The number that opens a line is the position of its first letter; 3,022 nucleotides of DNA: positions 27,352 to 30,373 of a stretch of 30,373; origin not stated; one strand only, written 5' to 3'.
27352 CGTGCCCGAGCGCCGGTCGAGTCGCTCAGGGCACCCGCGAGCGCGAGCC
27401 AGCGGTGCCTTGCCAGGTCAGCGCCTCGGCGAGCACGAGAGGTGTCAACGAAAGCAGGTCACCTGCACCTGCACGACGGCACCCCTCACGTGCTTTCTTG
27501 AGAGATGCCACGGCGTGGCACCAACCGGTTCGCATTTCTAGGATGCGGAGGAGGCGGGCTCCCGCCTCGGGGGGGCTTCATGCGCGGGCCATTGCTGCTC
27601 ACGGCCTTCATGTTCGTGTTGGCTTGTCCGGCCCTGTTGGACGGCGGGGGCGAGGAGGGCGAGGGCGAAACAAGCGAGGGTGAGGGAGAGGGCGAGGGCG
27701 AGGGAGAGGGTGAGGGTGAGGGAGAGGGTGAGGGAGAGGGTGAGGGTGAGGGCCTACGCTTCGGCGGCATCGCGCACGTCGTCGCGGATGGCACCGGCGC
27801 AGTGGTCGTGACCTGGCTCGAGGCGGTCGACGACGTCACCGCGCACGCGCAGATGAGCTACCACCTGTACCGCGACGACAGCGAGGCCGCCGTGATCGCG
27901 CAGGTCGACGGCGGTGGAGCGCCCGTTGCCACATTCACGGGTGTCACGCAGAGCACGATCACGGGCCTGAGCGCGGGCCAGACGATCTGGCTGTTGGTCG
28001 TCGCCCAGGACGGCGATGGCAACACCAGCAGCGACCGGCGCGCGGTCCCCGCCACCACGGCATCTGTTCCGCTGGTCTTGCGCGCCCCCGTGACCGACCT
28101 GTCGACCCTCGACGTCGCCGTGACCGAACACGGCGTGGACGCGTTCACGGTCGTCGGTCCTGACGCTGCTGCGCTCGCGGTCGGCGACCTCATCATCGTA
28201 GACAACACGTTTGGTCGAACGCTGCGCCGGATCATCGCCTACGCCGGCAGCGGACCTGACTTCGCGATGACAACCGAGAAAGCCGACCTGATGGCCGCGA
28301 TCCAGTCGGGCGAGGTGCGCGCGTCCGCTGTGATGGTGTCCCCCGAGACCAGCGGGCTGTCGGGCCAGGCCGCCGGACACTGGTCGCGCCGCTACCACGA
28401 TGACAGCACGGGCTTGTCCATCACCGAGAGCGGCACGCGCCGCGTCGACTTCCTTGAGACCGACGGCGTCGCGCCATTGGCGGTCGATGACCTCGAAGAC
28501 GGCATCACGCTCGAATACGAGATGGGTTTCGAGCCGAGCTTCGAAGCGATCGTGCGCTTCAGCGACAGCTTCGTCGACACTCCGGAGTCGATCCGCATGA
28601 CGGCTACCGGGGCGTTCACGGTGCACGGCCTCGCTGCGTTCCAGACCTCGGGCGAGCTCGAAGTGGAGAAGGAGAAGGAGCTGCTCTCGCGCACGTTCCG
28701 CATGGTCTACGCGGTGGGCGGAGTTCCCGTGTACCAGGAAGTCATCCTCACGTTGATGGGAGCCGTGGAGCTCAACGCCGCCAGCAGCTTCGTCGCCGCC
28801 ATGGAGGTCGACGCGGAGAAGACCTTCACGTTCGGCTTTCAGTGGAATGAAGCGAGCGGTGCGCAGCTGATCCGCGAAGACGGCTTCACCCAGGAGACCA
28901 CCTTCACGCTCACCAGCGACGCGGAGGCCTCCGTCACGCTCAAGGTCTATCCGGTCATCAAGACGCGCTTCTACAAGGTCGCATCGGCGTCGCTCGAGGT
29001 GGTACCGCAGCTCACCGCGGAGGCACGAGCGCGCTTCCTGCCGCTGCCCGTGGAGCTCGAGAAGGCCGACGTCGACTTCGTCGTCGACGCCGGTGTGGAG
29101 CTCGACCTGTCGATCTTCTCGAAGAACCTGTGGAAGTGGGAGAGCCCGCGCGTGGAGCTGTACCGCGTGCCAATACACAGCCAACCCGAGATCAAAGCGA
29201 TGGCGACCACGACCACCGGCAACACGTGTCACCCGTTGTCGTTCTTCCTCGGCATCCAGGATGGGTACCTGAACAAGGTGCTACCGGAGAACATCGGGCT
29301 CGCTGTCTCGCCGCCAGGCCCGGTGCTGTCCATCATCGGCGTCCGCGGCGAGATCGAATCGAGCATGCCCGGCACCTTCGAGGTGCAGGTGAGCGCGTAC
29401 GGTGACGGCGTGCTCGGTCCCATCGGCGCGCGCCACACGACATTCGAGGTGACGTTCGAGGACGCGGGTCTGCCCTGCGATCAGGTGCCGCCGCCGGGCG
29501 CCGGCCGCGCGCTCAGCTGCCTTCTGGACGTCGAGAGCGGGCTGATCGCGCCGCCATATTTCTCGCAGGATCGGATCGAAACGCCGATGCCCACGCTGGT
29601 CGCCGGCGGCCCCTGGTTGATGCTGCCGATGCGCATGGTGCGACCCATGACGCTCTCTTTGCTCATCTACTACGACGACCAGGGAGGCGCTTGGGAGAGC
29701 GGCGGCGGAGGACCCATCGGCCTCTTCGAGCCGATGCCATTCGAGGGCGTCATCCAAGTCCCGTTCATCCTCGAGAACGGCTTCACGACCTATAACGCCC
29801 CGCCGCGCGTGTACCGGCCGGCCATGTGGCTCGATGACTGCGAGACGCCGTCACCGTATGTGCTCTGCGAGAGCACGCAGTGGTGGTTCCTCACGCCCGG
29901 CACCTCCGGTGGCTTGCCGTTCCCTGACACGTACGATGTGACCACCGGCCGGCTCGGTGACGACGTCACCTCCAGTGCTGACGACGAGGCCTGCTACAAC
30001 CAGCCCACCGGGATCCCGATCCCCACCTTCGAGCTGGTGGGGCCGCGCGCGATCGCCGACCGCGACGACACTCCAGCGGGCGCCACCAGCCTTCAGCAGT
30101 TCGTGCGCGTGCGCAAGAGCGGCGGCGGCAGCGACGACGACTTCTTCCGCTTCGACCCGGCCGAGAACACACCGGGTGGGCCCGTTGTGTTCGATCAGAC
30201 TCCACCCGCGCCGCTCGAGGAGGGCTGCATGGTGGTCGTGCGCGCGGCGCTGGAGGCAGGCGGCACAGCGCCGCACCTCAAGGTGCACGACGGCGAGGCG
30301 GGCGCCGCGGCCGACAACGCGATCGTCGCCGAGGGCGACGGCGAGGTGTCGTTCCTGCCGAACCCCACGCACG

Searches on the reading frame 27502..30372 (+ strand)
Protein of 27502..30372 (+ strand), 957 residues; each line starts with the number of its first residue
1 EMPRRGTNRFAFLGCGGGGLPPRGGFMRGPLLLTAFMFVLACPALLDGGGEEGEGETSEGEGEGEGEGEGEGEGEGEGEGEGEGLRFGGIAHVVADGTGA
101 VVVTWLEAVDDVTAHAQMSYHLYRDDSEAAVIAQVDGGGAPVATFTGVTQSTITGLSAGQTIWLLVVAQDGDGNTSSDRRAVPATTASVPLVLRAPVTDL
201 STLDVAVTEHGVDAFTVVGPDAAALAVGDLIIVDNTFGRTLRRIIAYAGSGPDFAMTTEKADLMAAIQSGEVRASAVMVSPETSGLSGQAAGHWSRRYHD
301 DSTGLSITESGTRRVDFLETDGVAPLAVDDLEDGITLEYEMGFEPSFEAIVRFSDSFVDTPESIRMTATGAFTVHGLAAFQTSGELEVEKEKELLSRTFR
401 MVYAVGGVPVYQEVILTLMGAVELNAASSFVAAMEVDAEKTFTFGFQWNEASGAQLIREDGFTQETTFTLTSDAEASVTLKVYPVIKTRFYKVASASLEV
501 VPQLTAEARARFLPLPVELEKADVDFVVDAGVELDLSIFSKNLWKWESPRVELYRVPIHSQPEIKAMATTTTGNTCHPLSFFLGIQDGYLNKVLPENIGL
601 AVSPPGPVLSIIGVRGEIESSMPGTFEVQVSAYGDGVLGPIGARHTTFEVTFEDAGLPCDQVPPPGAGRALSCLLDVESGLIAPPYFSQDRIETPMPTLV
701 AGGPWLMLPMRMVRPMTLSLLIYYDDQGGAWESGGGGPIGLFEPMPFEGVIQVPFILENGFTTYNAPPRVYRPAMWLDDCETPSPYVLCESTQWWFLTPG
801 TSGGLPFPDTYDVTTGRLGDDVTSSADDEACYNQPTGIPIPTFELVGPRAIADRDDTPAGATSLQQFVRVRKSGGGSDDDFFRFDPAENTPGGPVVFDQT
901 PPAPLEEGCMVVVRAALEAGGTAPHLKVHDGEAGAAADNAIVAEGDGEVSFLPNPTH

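Call 51: search_protein_families(library=pfam, proteins=[window:27502-30372:+], max_evalue=0.001)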
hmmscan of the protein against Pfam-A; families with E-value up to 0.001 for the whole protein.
window:27502-30372:+ (957 aa): 1 family
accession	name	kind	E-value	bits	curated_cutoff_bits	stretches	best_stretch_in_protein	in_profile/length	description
PF22807.2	TrAA12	-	0.00028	19.8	30.9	1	48-85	384-422/463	TrAA12-like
